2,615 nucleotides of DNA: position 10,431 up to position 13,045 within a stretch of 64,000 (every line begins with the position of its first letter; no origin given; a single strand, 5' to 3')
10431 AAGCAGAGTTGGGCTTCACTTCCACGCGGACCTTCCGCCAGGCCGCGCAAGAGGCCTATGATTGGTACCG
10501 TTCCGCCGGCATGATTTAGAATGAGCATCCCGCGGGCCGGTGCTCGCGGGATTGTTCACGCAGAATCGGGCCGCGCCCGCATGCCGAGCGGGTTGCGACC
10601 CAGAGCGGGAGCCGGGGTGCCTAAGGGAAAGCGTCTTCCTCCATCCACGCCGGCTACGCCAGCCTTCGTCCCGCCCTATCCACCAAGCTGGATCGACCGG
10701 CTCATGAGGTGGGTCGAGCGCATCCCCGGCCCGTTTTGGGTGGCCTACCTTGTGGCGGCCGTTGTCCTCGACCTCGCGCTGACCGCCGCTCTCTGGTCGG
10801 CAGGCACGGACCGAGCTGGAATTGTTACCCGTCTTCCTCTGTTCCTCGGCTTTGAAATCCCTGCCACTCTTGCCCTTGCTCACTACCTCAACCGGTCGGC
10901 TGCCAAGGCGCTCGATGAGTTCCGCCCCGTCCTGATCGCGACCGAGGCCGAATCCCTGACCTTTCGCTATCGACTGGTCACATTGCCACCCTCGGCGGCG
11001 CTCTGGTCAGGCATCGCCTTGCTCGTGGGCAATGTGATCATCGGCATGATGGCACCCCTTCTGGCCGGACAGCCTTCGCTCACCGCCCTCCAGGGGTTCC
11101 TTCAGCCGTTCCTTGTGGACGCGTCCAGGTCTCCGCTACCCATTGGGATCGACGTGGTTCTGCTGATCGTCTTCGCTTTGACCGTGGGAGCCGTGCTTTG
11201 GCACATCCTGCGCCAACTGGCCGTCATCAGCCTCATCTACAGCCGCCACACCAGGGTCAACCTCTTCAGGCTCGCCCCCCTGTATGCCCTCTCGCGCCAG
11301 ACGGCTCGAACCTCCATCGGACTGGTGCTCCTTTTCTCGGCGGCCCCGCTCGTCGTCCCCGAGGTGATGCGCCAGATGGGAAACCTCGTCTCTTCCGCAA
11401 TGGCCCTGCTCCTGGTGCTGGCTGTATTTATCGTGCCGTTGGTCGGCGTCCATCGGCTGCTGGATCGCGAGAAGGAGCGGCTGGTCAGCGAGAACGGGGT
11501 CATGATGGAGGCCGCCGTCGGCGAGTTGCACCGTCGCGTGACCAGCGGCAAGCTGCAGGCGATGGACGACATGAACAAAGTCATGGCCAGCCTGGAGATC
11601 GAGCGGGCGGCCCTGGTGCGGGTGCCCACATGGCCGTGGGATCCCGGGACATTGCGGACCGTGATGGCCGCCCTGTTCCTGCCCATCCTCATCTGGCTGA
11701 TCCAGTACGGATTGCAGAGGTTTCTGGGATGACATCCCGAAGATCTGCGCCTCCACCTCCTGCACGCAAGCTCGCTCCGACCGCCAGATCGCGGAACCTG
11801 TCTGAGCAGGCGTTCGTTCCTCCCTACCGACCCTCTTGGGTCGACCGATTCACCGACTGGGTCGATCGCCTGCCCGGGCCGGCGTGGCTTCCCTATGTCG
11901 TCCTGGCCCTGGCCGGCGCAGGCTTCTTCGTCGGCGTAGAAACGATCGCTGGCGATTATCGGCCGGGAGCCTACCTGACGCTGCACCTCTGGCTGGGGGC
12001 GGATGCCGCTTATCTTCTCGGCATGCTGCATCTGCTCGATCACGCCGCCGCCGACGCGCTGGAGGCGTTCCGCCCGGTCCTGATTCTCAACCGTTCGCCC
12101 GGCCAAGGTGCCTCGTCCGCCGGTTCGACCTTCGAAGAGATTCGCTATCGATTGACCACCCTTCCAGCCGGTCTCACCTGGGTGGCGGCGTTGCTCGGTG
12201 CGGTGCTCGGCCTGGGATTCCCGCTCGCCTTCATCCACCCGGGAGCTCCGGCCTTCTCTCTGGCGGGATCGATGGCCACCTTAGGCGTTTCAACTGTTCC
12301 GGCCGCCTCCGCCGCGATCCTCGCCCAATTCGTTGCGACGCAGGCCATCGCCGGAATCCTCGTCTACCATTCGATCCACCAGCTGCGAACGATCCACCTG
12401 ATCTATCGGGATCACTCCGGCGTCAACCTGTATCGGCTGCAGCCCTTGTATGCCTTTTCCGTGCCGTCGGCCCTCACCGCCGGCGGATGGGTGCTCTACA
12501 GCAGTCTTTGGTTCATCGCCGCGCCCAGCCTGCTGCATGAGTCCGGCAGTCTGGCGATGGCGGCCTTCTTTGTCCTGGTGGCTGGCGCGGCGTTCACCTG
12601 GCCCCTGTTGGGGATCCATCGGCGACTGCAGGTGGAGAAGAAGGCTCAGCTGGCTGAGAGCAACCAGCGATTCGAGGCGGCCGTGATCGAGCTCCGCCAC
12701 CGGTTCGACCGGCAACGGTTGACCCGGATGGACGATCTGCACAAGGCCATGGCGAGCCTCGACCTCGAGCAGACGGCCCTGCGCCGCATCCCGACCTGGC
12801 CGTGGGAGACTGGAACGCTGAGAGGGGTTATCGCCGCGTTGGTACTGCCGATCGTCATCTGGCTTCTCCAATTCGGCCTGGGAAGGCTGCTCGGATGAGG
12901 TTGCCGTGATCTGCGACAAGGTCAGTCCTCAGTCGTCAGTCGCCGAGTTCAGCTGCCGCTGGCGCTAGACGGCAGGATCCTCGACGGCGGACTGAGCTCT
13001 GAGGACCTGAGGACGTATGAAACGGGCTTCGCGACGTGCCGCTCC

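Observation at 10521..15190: Four tandem, pairwise translationally coupled paralogs of an unrecognised 7-TM protein family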

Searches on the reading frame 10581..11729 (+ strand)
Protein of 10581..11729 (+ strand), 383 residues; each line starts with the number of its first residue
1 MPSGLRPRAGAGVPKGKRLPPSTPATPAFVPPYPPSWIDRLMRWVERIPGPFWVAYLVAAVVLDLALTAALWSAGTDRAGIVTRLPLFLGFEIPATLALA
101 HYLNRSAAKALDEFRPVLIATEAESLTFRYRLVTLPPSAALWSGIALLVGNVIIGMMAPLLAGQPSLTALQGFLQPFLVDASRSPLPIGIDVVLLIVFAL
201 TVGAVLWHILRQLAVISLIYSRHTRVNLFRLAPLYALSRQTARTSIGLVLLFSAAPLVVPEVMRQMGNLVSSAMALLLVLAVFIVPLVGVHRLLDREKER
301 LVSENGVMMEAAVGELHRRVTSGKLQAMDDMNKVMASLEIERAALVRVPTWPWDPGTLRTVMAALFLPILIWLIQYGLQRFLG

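Call 4: search_protein_families(library=pfam, proteins=[window:10581-11729:+], max_evalue=1)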
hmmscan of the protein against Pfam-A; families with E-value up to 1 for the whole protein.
window:10581-11729:+ (383 aa): 0 families

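Call 5: search_protein_families(library=ncbifam, proteins=[window:10581-11729:+], max_evalue=1)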
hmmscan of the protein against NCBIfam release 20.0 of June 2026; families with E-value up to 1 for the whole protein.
window:10581-11729:+ (383 aa): 0 families

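Call 43: search_protein_families(library=padloc, proteins=[window:10581-11729:+], max_evalue=1)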
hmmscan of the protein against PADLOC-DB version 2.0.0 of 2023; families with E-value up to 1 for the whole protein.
window:10581-11729:+ (383 aa): 0 families

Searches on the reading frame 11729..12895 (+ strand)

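Call 4: search_protein_families(library=pfam, proteins=[window:11729-12895:+], max_evalue=1)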
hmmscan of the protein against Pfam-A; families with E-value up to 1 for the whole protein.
window:11729-12895:+ (389 aa): 0 families

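Call 5: search_protein_families(library=ncbifam, proteins=[window:11729-12895:+], max_evalue=1)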
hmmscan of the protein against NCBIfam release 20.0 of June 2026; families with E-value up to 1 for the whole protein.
window:11729-12895:+ (389 aa): 1 family
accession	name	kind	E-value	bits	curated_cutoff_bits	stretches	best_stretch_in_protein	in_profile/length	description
TIGR03142.1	cytochro_ccmI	equivalog_domain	0.064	13.5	29.3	1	277-382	5-112/118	c-type cytochrome biogenesis protein CcmI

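Call 43: search_protein_families(library=padloc, proteins=[window:11729-12895:+], max_evalue=1)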
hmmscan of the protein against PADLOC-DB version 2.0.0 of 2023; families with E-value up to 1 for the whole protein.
window:11729-12895:+ (389 aa): 0 families
